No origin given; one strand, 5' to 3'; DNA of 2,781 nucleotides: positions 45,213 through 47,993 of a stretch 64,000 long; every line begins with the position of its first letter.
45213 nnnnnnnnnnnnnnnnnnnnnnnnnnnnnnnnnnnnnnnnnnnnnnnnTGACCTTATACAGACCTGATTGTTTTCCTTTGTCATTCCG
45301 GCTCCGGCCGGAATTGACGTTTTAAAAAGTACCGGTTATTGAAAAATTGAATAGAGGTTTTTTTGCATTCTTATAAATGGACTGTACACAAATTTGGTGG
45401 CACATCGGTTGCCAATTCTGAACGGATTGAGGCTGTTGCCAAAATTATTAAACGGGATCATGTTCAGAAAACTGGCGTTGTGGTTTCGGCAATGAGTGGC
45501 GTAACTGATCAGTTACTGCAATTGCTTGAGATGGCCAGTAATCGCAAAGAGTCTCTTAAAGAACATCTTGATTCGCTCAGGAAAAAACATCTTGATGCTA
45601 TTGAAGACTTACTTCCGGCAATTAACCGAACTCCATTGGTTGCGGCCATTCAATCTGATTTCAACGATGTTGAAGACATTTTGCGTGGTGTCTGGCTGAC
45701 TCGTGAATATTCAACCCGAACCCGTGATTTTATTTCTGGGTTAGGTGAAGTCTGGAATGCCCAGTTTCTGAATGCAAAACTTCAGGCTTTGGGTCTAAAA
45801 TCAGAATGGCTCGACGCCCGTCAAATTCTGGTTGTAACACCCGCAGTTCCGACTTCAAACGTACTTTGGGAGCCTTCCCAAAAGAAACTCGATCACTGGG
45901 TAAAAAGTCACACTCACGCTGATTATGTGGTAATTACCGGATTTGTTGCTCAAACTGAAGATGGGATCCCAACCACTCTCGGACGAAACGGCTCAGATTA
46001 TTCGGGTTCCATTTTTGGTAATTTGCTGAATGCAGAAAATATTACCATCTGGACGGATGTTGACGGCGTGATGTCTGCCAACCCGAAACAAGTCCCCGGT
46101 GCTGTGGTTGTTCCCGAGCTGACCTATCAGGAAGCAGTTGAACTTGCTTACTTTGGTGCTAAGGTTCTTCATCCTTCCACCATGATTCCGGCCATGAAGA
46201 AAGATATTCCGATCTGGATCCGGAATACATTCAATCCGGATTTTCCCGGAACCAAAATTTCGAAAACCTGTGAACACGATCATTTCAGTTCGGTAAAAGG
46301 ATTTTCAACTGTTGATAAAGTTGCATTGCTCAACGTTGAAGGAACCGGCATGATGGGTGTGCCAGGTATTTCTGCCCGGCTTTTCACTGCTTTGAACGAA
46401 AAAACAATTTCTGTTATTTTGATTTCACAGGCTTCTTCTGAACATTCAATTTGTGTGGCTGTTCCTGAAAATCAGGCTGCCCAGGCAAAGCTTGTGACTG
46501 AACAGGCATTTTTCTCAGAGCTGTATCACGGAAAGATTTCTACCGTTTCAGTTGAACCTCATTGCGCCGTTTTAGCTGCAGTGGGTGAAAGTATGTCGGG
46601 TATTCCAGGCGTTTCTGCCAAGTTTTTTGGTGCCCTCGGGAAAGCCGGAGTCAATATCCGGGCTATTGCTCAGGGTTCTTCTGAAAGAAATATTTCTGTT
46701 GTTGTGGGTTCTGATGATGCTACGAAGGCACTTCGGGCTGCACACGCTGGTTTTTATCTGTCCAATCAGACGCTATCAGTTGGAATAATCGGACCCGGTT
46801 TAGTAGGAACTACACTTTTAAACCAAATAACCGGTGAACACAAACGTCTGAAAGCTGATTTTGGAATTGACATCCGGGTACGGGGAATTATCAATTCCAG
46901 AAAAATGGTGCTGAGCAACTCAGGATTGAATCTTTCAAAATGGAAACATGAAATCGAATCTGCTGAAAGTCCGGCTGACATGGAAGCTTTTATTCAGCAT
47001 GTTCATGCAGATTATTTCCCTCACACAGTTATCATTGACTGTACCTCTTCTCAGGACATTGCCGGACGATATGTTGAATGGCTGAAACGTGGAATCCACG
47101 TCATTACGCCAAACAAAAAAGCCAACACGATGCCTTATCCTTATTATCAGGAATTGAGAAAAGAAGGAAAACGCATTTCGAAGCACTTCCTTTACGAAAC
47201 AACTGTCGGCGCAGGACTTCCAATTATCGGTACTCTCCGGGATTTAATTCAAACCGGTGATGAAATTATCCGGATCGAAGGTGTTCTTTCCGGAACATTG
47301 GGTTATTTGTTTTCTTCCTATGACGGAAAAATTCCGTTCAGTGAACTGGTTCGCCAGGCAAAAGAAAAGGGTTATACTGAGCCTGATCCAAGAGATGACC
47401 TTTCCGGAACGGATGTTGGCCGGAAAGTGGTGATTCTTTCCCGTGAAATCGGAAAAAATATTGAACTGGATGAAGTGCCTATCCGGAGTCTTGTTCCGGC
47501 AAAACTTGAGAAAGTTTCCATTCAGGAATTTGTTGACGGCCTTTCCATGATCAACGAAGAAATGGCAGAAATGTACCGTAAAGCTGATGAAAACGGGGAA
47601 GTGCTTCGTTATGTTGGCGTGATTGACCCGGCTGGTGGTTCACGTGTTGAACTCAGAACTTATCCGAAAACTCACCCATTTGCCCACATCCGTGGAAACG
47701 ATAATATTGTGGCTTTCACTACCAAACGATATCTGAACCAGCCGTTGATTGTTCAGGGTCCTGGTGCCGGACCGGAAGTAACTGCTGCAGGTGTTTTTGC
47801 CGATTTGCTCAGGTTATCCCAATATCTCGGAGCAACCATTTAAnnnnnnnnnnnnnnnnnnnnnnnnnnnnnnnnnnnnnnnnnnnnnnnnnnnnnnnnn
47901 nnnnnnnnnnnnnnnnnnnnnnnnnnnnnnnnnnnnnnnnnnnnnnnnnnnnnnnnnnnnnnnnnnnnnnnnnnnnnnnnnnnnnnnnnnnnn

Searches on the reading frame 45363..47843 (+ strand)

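Call 59: search_protein_families(library=pfam, proteins=[window:45363-47843:+], max_evalue=0.00001)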
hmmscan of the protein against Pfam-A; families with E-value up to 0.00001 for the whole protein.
window:45363-47843:+ (826 aa): 6 families
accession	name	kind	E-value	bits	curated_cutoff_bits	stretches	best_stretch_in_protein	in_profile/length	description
PF00742.24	Homoserine_dh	-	4.4e-51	173.6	22.9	1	620-816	1-173/173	Homoserine dehydrogenase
PF00696.33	AA_kinase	-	2.9e-47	161.8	24.9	1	5-288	1-234/234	Amino acid kinase family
PF22468.2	ACT_9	-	3.5e-42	142.4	27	2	405-464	2-61/61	ACT domain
PF13840.12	ACT_7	-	2.3e-20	72.6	27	2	397-459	2-62/65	ACT domain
PF03447.22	NAD_binding_3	-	2.9e-19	70.3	24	1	477-612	1-116/116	Homoserine dehydrogenase, NAD binding domain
PF01842.31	ACT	-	3.8e-13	49.4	27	1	414-459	10-60/66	ACT domain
